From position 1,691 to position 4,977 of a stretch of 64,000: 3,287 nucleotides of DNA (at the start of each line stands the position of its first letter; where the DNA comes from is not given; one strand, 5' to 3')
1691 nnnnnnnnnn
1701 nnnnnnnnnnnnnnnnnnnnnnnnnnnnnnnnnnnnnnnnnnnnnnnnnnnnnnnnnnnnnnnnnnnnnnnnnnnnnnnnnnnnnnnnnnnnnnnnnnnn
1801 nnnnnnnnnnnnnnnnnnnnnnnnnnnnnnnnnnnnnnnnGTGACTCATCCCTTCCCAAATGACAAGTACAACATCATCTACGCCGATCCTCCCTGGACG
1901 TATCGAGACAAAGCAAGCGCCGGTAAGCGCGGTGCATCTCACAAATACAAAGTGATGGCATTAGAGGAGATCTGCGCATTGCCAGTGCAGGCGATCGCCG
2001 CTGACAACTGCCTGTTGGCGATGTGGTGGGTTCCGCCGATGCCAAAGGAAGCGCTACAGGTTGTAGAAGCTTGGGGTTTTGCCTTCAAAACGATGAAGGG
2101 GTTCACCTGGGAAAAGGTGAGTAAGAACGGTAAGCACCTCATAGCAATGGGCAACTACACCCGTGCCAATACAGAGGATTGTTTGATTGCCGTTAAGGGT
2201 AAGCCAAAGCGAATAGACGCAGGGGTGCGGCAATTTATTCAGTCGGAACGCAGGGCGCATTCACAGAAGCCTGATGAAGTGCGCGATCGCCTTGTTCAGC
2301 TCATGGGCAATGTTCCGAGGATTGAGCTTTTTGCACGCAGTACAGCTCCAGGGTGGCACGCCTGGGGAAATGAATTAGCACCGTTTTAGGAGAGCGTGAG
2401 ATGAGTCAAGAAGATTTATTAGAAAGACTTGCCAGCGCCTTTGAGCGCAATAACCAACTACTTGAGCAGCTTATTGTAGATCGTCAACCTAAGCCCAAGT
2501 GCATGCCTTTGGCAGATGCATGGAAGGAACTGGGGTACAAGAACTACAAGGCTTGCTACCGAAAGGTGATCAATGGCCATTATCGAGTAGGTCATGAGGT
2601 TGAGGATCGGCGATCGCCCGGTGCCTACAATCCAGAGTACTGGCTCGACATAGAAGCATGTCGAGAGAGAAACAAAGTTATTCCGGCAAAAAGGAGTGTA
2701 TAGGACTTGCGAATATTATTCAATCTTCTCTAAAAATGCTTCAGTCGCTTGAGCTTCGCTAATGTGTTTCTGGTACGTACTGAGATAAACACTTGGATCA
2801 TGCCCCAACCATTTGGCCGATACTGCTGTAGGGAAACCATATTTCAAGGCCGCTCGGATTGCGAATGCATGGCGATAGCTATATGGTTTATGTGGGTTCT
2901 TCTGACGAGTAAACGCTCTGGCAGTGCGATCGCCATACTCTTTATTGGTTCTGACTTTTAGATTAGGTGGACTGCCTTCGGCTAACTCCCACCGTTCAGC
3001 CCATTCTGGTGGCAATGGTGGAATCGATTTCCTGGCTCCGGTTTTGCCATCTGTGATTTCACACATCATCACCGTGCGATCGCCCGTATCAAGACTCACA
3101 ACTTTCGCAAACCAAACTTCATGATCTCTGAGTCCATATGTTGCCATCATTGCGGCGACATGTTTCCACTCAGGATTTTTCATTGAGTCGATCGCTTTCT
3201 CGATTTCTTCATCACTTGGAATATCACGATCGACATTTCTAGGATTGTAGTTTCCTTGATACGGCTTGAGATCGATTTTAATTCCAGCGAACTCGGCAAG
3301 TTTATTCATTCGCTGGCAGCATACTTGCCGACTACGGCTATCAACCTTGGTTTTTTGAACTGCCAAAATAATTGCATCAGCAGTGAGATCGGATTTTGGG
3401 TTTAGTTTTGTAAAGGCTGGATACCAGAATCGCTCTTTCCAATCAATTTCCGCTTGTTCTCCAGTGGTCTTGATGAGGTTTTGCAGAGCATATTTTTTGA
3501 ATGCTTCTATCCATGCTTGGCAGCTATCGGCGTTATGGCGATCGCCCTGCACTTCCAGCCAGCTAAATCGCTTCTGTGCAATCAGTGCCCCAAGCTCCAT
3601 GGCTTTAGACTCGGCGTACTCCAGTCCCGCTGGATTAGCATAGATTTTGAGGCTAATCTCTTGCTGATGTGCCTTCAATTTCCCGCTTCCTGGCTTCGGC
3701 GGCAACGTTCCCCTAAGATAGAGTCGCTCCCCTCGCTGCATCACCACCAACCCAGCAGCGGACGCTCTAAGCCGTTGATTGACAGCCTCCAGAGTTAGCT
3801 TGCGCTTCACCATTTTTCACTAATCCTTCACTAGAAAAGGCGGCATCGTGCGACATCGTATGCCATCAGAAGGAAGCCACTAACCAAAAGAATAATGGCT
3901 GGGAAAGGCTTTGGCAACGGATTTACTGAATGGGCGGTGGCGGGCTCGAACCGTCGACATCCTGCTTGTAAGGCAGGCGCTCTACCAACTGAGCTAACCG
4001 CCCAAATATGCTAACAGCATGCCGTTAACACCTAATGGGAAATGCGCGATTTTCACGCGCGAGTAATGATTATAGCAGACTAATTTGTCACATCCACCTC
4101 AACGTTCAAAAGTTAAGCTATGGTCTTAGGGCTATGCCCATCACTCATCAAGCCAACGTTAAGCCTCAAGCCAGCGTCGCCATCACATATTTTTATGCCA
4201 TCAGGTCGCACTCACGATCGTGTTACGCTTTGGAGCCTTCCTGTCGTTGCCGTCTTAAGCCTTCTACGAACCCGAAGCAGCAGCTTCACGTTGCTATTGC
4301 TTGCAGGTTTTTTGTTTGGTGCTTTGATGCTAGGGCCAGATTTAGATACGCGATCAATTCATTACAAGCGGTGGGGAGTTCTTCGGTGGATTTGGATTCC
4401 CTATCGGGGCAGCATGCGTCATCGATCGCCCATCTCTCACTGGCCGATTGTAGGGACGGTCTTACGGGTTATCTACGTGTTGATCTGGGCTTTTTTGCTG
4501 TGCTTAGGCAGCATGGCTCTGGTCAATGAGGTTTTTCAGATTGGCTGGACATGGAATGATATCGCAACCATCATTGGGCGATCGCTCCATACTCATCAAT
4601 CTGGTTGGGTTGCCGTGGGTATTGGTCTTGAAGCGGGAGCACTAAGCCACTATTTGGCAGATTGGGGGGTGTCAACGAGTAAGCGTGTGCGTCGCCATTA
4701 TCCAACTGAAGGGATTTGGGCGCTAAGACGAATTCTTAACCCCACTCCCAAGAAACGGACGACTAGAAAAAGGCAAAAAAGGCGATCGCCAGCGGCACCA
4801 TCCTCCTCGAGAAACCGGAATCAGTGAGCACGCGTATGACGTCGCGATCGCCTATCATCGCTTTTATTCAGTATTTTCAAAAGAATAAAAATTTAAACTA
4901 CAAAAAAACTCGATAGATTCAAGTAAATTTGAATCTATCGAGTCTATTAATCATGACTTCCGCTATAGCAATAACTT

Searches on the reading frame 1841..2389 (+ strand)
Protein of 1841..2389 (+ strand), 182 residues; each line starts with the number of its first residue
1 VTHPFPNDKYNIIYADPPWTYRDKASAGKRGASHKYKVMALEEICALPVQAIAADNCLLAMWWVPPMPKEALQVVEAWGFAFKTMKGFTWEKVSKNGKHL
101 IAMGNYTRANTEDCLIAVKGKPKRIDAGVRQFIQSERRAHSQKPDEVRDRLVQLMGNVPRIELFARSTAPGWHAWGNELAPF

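Call 47: search_protein_families(library=pfam, proteins=[window:1841-2389:+], max_evalue=0.00001)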
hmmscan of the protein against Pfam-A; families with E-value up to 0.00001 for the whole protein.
window:1841-2389:+ (182 aa): 1 family
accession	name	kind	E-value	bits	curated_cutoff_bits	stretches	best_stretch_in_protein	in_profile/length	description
PF05063.20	MT-A70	-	1.2e-29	103.9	23.9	1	10-178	1-172/172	MT-A70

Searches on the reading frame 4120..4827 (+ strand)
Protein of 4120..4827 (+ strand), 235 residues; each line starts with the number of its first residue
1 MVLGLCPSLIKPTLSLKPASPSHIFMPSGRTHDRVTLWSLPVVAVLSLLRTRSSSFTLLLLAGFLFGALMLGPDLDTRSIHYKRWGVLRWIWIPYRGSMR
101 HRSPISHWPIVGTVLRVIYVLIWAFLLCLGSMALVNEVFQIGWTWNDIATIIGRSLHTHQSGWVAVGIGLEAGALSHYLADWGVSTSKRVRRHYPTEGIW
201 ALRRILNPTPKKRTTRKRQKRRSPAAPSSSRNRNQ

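Call 47: search_protein_families(library=pfam, proteins=[window:4120-4827:+], max_evalue=0.00001)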
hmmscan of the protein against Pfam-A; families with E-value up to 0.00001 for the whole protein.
window:4120-4827:+ (235 aa): 1 family
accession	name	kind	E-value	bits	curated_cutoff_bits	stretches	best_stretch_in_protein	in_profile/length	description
PF09988.15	DUF2227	-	1.5e-54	185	25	1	27-190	1-168/169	Uncharacterized metal-binding protein (DUF2227)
